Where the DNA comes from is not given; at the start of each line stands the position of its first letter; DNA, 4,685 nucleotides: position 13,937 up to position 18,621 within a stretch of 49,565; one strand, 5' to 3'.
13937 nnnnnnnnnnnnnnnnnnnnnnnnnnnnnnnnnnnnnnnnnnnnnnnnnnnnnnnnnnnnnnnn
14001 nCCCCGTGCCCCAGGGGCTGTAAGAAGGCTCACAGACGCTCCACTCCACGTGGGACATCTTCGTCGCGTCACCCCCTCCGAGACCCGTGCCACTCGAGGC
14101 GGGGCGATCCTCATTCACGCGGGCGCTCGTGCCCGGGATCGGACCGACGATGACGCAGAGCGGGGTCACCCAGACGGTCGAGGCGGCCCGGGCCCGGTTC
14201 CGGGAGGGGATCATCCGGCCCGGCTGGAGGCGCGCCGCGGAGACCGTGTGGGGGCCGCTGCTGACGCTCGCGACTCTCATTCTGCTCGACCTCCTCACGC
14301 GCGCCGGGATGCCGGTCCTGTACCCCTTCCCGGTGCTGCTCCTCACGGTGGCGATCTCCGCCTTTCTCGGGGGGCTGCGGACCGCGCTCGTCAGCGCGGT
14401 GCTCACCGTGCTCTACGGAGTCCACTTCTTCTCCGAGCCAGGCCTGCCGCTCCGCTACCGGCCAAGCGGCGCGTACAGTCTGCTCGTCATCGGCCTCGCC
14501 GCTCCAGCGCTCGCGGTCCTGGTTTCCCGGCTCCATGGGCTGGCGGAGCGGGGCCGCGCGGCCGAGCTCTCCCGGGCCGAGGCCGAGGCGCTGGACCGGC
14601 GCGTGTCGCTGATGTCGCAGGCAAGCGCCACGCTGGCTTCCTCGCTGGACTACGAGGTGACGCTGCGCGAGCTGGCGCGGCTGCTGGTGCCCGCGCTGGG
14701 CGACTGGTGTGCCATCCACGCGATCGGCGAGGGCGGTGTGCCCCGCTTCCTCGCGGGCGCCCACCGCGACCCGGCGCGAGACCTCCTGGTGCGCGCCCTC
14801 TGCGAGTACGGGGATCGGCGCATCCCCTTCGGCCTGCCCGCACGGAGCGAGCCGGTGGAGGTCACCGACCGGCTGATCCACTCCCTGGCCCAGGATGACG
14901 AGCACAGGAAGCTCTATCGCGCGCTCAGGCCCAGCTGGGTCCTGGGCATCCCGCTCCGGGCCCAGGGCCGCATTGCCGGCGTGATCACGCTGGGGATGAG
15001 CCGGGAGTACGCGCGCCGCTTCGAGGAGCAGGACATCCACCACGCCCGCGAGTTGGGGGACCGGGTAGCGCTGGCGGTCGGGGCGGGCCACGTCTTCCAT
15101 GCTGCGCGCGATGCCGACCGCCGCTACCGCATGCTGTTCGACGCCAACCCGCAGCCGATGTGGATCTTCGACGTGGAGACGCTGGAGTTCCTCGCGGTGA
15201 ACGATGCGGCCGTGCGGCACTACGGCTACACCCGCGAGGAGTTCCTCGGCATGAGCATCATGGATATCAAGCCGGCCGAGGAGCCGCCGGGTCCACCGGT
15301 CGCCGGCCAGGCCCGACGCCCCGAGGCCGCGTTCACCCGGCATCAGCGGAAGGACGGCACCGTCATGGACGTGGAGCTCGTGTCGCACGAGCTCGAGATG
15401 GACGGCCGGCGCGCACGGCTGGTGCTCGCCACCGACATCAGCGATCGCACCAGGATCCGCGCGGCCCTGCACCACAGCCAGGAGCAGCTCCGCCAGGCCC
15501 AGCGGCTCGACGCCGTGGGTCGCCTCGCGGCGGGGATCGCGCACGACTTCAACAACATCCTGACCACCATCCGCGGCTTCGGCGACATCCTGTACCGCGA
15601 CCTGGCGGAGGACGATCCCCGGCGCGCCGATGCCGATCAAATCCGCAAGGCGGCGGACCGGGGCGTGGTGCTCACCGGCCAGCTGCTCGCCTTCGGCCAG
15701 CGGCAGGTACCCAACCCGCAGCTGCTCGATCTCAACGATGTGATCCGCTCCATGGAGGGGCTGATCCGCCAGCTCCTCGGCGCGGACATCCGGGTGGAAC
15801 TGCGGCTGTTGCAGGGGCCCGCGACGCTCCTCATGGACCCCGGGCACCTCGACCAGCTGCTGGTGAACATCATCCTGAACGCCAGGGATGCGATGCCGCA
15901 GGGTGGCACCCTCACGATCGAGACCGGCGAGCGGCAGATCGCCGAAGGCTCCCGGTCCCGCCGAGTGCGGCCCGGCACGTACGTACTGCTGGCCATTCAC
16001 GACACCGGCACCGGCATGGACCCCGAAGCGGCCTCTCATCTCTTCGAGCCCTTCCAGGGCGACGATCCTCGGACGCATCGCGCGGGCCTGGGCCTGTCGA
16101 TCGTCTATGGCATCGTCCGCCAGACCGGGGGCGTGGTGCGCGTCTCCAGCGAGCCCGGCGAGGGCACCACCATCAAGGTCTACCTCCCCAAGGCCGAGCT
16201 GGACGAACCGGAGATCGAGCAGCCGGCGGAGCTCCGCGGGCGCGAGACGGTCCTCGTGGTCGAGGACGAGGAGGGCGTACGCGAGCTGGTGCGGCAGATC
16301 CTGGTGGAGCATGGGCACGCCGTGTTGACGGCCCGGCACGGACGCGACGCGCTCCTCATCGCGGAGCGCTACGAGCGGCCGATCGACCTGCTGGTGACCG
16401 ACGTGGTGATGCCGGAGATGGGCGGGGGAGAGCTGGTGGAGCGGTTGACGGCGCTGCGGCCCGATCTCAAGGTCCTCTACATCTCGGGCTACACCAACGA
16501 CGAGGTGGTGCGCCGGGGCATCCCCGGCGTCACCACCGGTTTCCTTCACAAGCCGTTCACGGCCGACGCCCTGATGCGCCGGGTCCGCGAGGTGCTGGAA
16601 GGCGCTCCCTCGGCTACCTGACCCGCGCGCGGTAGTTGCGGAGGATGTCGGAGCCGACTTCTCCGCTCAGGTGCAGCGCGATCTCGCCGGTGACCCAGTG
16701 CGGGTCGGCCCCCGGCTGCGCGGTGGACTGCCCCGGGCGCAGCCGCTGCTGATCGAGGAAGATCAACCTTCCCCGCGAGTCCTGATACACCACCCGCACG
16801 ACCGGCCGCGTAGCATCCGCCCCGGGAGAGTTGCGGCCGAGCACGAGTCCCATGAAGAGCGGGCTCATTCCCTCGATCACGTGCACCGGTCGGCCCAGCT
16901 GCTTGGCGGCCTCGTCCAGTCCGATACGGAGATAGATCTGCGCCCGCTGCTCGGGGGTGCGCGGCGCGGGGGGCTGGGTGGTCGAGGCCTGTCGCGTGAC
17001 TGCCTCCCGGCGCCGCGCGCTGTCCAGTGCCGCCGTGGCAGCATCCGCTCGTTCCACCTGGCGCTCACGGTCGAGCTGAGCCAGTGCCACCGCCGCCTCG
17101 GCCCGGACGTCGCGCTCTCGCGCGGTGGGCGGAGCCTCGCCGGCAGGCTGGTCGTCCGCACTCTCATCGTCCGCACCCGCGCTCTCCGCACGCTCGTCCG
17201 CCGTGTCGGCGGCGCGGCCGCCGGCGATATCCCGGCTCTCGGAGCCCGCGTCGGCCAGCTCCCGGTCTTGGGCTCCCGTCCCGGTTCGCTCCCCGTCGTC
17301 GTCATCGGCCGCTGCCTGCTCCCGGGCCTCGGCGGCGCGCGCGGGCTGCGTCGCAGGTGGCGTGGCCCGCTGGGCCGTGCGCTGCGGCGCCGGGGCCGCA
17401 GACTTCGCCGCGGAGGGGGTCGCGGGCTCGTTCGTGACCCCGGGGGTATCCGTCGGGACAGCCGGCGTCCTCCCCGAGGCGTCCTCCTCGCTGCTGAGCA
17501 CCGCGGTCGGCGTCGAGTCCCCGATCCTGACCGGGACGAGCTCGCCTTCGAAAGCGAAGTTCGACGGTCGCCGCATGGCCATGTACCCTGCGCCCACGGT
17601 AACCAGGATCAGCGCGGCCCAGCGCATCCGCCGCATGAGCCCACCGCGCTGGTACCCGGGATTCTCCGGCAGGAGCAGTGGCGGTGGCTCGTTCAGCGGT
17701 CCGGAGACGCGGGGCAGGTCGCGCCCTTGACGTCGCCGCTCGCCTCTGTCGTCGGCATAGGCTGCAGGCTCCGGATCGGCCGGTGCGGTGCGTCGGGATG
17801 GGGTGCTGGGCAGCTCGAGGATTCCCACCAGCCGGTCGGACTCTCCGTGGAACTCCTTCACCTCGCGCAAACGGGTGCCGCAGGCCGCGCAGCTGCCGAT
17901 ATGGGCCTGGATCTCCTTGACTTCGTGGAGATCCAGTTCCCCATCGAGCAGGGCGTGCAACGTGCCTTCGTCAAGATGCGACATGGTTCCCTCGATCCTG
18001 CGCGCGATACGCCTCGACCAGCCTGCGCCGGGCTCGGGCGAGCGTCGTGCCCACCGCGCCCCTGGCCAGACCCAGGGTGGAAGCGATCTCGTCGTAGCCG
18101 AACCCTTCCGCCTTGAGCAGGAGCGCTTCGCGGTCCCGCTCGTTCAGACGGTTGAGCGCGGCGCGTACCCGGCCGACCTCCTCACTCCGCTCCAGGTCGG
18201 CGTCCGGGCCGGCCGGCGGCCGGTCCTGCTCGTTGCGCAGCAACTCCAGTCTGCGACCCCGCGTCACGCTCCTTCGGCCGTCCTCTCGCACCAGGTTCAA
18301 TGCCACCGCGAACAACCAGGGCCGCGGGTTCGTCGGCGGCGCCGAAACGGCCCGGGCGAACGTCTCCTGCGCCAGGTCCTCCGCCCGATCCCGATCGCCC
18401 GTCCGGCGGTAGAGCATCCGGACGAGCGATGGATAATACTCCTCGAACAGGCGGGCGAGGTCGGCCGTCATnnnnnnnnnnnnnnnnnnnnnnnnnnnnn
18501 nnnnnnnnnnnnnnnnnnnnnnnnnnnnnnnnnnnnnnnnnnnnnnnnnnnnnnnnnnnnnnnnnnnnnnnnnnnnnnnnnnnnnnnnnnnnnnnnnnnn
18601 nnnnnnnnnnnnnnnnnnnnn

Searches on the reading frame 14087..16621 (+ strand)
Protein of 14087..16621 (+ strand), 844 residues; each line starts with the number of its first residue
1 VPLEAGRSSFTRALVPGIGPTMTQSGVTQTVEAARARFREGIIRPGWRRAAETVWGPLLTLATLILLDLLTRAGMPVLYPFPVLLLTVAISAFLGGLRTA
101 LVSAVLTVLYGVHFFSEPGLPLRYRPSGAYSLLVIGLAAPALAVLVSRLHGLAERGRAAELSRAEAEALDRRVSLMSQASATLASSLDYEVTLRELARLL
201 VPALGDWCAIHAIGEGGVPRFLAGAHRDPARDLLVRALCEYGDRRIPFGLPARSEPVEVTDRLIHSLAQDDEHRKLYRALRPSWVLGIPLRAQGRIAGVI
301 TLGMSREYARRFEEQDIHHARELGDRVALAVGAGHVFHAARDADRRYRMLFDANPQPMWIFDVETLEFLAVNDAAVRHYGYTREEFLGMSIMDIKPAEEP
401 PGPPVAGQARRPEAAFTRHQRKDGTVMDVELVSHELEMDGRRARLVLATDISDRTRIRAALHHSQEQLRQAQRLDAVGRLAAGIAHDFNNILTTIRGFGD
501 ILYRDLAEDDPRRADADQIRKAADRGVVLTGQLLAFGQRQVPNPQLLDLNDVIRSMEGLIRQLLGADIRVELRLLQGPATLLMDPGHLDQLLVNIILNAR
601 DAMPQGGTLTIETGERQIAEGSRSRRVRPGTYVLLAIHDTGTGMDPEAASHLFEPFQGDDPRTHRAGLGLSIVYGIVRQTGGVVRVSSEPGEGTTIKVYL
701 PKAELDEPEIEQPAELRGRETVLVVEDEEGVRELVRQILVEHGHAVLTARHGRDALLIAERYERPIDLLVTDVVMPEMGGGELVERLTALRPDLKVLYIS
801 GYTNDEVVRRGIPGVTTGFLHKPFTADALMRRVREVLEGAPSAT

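Call 40: search_protein_families(library=pfam, proteins=[window:14087-16621:+], max_evalue=0.001)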
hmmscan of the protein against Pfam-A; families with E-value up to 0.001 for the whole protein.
window:14087-16621:+ (844 aa): 10 families
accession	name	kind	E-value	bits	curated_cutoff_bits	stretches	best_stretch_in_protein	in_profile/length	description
PF02518.31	HATPase_c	-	1.5e-20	74.2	26.4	1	584-703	2-110/111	Histidine kinase-, DNA gyrase B-, and HSP90-like ATPase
PF00072.30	Response_reg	-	5e-20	72.2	30.2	1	722-833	1-110/111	Response regulator receiver domain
PF01590.32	GAF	-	5.1e-09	37.2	22.4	1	188-331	1-133/133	GAF domain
PF00512.31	HisKA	-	5e-08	33.3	26.9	1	478-539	3-63/66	His Kinase A (phospho-acceptor) domain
PF13426.13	PAS_9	-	2.9e-07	31.1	27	1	356-453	2-103/103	PAS domain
PF13188.13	PAS_8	-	3.1e-07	30.5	21.8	1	345-392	1-44/65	PAS domain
PF13185.12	GAF_2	-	1.8e-06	28.7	28.6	1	187-331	2-135/136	GAF domain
PF13493.11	DUF4118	-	4.7e-06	26.8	28.4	1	59-154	8-102/107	Domain of unknown function (DUF4118)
PF00989.32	PAS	-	0.00016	22.1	22.6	1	346-393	2-48/113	PAS fold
PF10090.15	HPTransfase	-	0.00039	20.6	22.9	0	556-616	4-60/123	Histidine phosphotransferase C-terminal domain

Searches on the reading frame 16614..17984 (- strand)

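Call 40: search_protein_families(library=pfam, proteins=[window:16614-17984:-], max_evalue=0.001)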
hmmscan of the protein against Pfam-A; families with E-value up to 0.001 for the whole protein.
window:16614-17984:- (456 aa): 1 family
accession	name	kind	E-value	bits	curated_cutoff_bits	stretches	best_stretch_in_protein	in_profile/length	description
PF13490.11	zf-HC2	-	1.2e-05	25.7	22.2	1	9-35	8-34/35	Putative zinc-finger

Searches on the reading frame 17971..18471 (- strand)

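Call 47: search_protein_families(library=pfam, proteins=[window:17971-18471:-], max_evalue=0.001)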
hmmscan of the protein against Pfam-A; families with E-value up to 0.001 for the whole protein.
window:17971-18471:- (166 aa): 4 families
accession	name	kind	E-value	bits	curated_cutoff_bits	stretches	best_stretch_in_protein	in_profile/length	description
PF08281.18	Sigma70_r4_2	-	1.5e-14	53.8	25.7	1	101-151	3-54/54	Sigma-70, region 4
PF04542.20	Sigma70_r2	-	6.9e-11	42.2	24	1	8-64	1-64/71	Sigma-70 region 2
PF07638.17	Sigma70_ECF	-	5.2e-05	23.7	21.1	1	6-153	20-181/185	ECF sigma factor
PF04545.22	Sigma70_r4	-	0.00027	20.8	24.1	1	105-151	1-48/50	Sigma-70, region 4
